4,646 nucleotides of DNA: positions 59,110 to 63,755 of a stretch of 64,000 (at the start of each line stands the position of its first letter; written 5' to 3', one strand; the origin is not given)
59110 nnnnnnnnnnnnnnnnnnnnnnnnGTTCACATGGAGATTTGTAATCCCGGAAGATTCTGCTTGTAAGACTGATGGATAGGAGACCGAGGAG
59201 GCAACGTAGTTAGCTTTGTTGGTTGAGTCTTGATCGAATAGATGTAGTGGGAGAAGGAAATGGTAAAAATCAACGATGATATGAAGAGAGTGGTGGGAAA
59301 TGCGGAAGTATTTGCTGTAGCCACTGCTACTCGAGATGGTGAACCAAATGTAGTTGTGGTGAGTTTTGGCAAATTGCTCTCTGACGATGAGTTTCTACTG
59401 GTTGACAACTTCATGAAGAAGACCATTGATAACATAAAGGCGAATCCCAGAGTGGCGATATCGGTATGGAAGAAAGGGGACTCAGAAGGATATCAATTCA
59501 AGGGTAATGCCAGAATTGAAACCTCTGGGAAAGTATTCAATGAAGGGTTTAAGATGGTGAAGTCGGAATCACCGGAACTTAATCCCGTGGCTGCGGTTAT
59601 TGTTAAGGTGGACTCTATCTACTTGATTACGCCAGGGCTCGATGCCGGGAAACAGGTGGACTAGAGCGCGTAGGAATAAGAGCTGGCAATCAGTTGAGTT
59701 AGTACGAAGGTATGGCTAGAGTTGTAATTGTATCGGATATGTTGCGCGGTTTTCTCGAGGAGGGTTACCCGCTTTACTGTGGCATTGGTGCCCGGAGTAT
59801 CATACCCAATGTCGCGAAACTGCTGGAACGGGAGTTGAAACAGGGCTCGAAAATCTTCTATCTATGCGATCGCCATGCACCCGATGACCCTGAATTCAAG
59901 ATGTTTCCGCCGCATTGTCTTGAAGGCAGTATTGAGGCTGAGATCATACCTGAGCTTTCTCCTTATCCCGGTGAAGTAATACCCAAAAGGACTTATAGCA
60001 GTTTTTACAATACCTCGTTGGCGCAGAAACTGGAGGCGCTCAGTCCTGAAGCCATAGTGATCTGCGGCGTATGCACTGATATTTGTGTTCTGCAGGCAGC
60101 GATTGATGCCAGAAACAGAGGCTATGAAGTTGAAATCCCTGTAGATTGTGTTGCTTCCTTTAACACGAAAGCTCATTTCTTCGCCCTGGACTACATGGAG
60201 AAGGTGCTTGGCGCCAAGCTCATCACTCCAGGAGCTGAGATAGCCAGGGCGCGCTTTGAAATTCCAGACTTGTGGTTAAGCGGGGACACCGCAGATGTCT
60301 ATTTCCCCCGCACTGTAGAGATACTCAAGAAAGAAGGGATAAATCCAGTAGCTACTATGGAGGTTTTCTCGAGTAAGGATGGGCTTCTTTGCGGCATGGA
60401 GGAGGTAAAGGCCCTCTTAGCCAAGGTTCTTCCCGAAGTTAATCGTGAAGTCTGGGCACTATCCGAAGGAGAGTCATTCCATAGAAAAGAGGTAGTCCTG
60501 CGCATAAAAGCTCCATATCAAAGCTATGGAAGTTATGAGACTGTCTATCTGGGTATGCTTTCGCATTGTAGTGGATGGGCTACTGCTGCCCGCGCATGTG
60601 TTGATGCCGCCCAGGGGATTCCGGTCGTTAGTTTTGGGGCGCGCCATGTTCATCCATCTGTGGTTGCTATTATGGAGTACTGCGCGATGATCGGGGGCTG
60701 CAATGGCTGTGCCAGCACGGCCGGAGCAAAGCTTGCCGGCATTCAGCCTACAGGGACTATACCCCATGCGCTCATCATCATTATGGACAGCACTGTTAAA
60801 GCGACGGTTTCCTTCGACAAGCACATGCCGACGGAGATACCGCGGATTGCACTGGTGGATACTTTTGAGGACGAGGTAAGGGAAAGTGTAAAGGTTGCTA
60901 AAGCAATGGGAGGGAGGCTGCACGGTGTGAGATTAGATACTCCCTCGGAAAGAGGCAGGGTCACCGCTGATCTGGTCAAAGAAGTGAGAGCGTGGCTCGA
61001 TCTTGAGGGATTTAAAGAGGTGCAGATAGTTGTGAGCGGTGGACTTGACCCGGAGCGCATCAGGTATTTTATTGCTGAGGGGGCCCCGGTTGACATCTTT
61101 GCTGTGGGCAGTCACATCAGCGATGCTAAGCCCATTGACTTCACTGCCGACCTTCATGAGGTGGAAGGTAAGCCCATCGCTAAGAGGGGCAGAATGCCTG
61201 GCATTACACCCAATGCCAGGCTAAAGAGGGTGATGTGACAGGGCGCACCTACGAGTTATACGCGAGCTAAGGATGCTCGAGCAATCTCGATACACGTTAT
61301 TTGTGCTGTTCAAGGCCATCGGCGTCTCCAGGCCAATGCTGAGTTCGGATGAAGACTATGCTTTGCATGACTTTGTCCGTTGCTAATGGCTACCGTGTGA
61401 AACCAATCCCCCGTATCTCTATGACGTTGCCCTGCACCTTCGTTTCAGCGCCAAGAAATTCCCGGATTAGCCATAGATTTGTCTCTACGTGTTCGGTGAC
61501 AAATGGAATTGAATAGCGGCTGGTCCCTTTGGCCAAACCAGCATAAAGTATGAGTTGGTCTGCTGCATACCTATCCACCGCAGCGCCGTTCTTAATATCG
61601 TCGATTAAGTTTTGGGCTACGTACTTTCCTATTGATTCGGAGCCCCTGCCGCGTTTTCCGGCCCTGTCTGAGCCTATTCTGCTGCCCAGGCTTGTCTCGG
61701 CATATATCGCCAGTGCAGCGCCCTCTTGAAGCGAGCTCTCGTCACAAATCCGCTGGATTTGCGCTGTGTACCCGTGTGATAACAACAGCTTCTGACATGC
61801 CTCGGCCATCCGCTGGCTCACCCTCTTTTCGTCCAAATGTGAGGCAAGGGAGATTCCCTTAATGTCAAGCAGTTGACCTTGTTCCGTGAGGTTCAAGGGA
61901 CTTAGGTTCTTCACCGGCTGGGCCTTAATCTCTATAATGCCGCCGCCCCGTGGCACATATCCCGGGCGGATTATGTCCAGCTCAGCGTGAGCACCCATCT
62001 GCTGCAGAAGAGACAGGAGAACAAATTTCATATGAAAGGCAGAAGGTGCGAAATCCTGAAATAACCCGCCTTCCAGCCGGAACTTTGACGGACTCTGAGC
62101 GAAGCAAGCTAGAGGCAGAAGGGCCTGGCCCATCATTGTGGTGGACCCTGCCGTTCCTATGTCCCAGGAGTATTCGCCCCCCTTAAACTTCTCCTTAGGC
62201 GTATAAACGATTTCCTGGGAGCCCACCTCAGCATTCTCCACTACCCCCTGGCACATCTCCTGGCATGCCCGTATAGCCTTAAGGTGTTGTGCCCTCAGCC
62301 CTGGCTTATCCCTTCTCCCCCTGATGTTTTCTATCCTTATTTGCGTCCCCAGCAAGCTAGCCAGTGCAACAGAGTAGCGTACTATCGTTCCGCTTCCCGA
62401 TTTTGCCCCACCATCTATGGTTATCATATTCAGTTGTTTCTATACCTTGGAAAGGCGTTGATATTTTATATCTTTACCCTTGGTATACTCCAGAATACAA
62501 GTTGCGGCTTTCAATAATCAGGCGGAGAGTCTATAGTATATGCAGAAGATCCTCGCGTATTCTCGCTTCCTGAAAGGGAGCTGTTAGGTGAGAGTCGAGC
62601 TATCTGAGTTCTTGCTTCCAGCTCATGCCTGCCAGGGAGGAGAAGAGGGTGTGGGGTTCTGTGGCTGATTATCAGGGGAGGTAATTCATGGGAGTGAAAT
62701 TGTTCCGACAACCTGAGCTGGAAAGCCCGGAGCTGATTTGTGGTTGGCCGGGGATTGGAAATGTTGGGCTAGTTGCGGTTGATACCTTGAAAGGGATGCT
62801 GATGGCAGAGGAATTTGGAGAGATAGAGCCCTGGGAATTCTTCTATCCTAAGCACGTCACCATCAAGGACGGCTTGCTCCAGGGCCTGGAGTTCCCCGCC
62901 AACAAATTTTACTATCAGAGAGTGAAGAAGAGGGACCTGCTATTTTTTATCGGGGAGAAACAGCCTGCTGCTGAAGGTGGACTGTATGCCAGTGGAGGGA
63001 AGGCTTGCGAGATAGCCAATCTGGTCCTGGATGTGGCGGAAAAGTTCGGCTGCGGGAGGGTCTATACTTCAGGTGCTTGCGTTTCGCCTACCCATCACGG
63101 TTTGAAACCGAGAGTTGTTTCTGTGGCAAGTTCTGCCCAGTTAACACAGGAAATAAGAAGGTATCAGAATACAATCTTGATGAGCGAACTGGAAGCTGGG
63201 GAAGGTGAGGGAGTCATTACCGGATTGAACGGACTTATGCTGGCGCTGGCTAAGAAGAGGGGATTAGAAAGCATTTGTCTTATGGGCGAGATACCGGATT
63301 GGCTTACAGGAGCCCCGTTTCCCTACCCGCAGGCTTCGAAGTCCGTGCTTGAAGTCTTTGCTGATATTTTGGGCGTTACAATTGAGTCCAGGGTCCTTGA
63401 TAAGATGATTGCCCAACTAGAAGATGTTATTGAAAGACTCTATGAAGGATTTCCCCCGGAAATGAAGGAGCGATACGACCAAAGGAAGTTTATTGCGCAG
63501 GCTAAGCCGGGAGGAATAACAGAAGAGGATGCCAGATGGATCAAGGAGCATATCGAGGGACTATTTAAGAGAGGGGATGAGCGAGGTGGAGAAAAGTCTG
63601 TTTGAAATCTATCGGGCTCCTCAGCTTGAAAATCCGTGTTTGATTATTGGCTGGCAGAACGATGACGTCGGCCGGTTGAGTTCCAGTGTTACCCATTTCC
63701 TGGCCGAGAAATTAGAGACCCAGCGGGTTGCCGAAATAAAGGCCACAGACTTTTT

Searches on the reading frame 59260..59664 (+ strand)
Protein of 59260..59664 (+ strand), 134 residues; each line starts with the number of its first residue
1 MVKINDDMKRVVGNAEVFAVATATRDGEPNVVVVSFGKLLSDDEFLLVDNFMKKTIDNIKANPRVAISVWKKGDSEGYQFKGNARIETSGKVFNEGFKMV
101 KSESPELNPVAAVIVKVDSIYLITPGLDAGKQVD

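Call 53: search_protein_families(library=pfam, proteins=[window:59260-59664:+], max_evalue=0.001)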
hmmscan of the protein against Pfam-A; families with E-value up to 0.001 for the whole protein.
window:59260-59664:+ (134 aa): 1 family
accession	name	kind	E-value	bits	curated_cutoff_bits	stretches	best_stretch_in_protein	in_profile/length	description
PF01243.27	PNPOx_N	-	1.6e-17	64.4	28.1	1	6-122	3-118/120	Pyridoxamine 5'-phosphate oxidase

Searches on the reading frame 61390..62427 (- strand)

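Call 53: search_protein_families(library=pfam, proteins=[window:61390-62427:-], max_evalue=0.001)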
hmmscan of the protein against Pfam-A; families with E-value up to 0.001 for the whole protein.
window:61390-62427:- (345 aa): 2 families
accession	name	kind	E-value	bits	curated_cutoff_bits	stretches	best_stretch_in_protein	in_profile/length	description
PF01137.26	RTC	-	6.5e-72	241.7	27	1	10-331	3-221/221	RNA 3'-terminal phosphate cyclase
PF05189.18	RTC_insert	-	9.5e-15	55.3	23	1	181-279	1-102/102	RNA 3'-terminal phosphate cyclase (RTC), insert domain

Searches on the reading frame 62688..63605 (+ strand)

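Call 53: search_protein_families(library=pfam, proteins=[window:62688-63605:+], max_evalue=0.001)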
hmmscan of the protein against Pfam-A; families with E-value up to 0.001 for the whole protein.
window:62688-63605:+ (305 aa): 1 family
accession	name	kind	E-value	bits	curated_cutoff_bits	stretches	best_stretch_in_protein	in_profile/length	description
PF09754.15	PAC2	-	2.5e-32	112.9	25.8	1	16-251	1-214/215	PAC2 family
